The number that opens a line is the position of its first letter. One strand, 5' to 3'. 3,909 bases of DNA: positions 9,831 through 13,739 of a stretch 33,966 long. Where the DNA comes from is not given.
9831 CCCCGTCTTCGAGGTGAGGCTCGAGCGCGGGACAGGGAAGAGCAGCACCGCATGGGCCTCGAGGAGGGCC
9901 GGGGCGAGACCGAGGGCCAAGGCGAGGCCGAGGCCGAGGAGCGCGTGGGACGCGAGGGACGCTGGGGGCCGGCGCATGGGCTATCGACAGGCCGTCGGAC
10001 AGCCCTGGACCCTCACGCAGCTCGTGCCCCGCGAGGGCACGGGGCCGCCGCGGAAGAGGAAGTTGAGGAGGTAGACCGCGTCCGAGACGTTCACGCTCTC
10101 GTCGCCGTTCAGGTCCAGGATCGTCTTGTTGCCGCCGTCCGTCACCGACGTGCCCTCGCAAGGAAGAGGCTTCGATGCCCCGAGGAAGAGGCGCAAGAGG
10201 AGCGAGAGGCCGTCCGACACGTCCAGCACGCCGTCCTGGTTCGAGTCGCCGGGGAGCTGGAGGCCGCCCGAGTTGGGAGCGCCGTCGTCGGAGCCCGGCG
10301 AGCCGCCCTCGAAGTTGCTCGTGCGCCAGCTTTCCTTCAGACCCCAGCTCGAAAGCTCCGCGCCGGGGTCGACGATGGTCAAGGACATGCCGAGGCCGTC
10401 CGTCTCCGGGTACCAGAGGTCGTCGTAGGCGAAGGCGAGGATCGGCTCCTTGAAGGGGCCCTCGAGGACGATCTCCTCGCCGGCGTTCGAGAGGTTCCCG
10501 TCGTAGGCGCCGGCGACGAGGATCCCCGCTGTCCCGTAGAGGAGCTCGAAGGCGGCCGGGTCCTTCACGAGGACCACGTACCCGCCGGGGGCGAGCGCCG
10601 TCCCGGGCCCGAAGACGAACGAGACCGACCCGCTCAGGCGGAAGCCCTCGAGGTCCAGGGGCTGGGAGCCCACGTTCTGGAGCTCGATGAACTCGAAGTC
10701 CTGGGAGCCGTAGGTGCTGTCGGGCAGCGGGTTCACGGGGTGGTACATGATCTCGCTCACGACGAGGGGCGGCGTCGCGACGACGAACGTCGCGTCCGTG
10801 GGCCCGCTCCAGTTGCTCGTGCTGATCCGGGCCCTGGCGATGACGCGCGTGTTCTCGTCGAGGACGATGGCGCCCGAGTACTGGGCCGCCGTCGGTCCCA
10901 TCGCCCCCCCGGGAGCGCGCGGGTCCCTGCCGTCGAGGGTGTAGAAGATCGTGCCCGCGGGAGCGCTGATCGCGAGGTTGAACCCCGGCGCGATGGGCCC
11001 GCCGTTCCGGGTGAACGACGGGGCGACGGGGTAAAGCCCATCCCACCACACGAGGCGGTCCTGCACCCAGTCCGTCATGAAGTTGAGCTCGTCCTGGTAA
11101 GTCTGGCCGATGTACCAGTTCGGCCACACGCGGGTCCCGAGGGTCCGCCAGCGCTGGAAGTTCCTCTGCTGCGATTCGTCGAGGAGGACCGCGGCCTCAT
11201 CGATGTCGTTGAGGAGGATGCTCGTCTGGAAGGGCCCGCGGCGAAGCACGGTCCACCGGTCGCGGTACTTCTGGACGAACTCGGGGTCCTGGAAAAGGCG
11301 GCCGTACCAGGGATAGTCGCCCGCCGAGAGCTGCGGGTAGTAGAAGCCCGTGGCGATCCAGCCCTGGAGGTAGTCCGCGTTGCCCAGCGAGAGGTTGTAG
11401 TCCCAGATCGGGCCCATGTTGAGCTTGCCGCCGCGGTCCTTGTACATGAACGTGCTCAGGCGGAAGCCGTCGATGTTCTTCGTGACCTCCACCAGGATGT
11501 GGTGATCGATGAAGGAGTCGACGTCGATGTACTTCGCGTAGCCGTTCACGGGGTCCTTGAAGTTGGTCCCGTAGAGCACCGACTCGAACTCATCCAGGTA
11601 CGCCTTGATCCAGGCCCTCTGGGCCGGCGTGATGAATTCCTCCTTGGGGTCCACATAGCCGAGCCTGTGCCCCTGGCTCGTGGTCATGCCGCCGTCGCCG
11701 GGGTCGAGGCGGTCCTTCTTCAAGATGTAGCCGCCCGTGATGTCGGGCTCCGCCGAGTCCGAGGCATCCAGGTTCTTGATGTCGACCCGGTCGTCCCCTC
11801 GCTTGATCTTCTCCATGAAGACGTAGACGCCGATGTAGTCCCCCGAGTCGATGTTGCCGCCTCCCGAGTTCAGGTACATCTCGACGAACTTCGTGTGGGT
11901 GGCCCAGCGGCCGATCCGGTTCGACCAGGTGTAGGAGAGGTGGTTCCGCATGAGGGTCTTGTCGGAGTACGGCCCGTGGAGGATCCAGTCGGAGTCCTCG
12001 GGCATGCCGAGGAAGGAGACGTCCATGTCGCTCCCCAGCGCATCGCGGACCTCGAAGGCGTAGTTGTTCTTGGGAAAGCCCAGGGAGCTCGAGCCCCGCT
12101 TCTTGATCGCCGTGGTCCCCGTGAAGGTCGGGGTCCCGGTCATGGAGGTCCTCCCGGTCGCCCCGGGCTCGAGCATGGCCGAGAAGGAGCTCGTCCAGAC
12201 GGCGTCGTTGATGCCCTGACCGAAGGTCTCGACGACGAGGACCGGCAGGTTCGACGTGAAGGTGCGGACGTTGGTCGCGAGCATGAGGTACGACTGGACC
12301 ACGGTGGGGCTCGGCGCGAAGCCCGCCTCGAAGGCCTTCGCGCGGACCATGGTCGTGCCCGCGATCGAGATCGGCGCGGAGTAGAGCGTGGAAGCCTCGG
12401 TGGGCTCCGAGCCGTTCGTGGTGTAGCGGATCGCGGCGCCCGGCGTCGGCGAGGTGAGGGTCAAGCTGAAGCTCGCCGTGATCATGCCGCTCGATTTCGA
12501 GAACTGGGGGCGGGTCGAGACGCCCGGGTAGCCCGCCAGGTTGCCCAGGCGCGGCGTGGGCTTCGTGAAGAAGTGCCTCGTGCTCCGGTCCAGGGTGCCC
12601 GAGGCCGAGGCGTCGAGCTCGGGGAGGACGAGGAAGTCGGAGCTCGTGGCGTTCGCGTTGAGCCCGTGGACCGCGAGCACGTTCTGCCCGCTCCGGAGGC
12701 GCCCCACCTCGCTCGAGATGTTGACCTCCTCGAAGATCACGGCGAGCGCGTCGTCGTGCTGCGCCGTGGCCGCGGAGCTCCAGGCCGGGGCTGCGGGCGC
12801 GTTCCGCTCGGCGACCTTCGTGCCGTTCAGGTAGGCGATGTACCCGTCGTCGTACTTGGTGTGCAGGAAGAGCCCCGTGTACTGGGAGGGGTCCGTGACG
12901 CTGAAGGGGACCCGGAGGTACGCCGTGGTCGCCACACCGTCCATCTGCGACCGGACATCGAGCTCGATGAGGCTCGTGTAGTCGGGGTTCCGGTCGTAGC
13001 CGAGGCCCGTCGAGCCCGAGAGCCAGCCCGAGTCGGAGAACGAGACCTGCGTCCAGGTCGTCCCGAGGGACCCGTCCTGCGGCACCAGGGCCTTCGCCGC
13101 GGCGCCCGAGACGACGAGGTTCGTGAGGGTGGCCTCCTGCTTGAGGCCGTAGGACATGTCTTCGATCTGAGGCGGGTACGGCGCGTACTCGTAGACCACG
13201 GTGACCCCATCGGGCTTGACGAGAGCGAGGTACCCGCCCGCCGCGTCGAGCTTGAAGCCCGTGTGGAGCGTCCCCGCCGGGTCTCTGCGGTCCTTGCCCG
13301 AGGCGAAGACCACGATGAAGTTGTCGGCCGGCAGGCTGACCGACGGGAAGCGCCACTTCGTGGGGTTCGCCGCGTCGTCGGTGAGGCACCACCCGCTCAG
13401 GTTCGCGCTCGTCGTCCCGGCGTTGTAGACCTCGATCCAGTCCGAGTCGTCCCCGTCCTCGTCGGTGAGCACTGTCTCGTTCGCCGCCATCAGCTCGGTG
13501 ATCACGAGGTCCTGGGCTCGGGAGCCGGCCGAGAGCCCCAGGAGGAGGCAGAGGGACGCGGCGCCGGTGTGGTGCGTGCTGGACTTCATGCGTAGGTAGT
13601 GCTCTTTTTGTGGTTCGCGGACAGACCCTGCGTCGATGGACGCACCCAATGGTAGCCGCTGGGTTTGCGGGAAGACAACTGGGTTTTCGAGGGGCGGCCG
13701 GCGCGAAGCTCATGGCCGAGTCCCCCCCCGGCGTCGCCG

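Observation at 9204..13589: Two-gene operon pairing a secreted LTD-CotH kinase-like protein with a minimal AA10-like LPMO candidate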

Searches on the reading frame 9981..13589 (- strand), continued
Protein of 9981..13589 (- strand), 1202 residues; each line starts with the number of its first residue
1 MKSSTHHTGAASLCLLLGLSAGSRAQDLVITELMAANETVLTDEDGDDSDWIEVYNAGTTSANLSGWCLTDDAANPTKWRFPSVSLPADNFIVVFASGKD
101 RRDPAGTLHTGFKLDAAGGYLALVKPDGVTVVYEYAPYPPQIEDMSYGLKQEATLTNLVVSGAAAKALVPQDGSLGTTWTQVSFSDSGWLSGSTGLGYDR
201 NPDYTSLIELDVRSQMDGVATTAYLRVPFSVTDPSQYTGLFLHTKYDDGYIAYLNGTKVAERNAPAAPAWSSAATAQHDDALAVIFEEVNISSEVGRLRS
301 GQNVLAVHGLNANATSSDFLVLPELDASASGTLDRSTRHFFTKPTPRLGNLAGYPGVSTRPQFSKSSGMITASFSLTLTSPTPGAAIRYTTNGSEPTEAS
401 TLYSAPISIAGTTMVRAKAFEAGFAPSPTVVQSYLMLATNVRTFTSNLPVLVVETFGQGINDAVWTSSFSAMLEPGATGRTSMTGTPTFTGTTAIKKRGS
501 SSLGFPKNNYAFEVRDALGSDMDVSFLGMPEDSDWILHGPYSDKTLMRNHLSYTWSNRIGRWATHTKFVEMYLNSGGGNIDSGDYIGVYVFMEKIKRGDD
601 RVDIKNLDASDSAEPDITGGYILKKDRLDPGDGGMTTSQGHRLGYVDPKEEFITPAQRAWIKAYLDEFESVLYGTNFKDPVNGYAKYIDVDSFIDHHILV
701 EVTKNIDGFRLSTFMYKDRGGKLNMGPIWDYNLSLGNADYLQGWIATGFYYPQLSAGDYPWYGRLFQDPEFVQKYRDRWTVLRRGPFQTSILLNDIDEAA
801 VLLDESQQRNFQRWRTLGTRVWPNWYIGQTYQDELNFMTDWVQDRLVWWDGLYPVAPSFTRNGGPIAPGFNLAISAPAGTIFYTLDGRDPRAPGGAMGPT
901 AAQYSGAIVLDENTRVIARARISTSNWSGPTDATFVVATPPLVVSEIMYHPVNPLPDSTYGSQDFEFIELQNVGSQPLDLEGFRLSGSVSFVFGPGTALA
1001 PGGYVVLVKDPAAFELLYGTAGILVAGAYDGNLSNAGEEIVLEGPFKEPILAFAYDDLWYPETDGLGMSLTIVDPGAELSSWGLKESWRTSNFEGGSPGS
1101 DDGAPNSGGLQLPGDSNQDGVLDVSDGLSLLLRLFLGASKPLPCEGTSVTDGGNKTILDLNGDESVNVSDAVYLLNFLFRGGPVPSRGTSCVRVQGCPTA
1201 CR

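Call 62: find_encoding_contigs(protein=P0182, flank=4000, max_places=1)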
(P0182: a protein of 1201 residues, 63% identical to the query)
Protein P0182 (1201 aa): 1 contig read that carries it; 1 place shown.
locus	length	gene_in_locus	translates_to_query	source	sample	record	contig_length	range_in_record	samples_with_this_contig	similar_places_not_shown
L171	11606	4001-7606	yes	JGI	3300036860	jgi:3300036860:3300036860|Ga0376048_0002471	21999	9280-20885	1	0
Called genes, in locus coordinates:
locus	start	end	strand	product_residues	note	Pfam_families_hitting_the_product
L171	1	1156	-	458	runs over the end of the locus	PF01408:GFO_IDH_MocA, PF02894:GFO_IDH_MocA_C, PF19051:GFO_IDH_MocA_C2, PF22725:GFO_IDH_MocA_C3, PF19051:GFO_IDH_MocA_C2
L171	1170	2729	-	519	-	PF02142:MGS, PF01808:AICARFT_IMPCHas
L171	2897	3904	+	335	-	PF14907:NTP_transf_5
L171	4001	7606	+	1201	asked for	PF00932:LTD, PF13287:Fn3_assoc, PF13290:CHB_HEX_C_1, PF08757:CotH, PF13290:CHB_HEX_C_1 (weak), PF13287:Fn3_assoc, PF00932:LTD (weak)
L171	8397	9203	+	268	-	-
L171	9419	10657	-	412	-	PF00487:FA_desaturase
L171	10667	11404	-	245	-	-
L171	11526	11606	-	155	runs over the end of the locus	-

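Call 63: find_encoding_contigs(protein=P0184, flank=4000, max_places=1)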
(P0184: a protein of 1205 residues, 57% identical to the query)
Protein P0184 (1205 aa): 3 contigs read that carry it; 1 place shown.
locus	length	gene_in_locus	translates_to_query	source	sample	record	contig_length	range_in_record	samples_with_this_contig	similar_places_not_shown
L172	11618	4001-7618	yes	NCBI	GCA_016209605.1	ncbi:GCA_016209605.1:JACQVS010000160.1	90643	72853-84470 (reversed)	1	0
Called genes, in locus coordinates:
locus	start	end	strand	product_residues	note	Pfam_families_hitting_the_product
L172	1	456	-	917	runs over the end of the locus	PF02629:CoA_binding, PF13380:CoA_binding_2, PF13607:Succ_CoA_lig, PF19045:Ligase_CoA_2, PF13549:ATP-grasp_5, PF13508:Acetyltransf_7 (faint), PF00583:Acetyltransf_1, PF13302:Acetyltransf_3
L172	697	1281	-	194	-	-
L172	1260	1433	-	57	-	-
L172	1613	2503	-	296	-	PF00494:SQS_PSY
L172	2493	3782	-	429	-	-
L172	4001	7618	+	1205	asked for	PF00932:LTD, PF13287:Fn3_assoc, PF13290:CHB_HEX_C_1, PF08757:CotH, PF13290:CHB_HEX_C_1 (weak), PF13287:Fn3_assoc, PF00932:LTD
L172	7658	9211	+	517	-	PF02113:Peptidase_S13, PF13354:Beta-lactamase2 (weak)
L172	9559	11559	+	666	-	PF16697:Yop-YscD_cpl, PF00498:FHA, PF13185:GAF_2, PF01590:GAF, PF13492:GAF_3, PF00158:Sigma54_activat, PF14532:Sigma54_activ_2, PF25601:AAA_lid_14, +2 more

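Call 64: find_encoding_contigs(protein=P0183, flank=4000, max_places=1)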
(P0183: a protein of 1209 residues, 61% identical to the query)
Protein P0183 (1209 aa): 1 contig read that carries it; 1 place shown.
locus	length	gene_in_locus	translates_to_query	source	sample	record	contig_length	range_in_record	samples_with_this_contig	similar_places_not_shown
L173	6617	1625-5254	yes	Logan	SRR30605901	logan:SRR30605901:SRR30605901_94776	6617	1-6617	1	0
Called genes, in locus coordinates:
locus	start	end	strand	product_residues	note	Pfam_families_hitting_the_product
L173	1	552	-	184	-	?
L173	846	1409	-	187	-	PF01966:HD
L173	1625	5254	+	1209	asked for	PF00932:LTD, PF13290:CHB_HEX_C_1, PF13287:Fn3_assoc, PF08757:CotH, PF13290:CHB_HEX_C_1 (weak), PF00932:LTD (weak)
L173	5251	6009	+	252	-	PF20238:BIM1-like_dom (weak), PF00404:Dockerin_1 (weak)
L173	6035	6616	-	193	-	?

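Call 69: search_protein_families(library=ncbifam, proteins=[L171:8397-9203:+], max_evalue=0.01)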
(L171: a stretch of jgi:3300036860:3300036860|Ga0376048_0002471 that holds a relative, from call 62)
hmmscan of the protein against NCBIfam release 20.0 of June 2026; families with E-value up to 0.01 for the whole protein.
L171:8397-9203:+ (268 aa): 0 families

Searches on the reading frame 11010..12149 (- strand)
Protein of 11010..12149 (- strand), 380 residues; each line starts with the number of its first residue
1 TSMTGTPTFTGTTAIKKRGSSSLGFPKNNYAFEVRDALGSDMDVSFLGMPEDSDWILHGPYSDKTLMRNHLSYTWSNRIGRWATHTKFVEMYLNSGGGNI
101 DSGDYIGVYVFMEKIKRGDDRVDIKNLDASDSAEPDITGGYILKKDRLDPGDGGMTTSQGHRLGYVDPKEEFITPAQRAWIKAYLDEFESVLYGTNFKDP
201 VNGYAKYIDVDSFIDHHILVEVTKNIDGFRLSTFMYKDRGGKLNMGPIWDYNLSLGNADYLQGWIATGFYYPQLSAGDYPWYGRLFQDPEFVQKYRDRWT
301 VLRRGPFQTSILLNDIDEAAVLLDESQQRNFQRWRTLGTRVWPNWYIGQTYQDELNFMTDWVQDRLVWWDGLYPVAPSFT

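Call 51: search_solved_structures(query=window:11010-12149:-, max_evalue=10, show_alignments=2)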
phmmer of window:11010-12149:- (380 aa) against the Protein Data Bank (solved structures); distinct sequences matched with E-value up to 10: 0.

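Call 96: predict_structure(alignment_id=A4)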
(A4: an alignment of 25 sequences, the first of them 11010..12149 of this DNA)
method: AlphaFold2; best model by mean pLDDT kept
length: 380 residues; sequences in the alignment: 25
mean_pLDDT: 81.3   pTM: 0.85
mean pLDDT of the five models: 81.3, 79.0, 78.3, 77.2, 75.7
residues with pLDDT >= 90: 94; 70-90: 217; 50-70: 64; < 50: 5
segments of 3 or more residues with pLDDT < 50: 1-4
pLDDT, mean of each block of 10 residues (from residue 1): 58 73 63 84 85 84 80 90 89 83 85 86 84 66 84 88 89 89 92 94 95 91 76 86 86 62 64 60 89 92 92 94 82 72 63 85 87 65
secondary structure, 60 per line:
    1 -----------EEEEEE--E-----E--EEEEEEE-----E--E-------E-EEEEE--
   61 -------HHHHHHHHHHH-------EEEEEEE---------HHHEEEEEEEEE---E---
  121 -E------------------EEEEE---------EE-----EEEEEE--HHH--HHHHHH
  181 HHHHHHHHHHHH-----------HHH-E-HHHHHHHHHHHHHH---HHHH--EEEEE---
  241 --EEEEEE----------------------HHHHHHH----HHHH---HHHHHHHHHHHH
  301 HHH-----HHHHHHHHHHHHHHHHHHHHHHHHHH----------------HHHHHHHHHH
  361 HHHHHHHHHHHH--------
elements in order: E12-17 E29-35 E54-58 H68-78 E86-92 E105-113 E141-145 E162-167 H175-192 H210-223 H227-230 E233-237 E243-248 H271-277 H282-285 H289-303 H309-334 H351-372
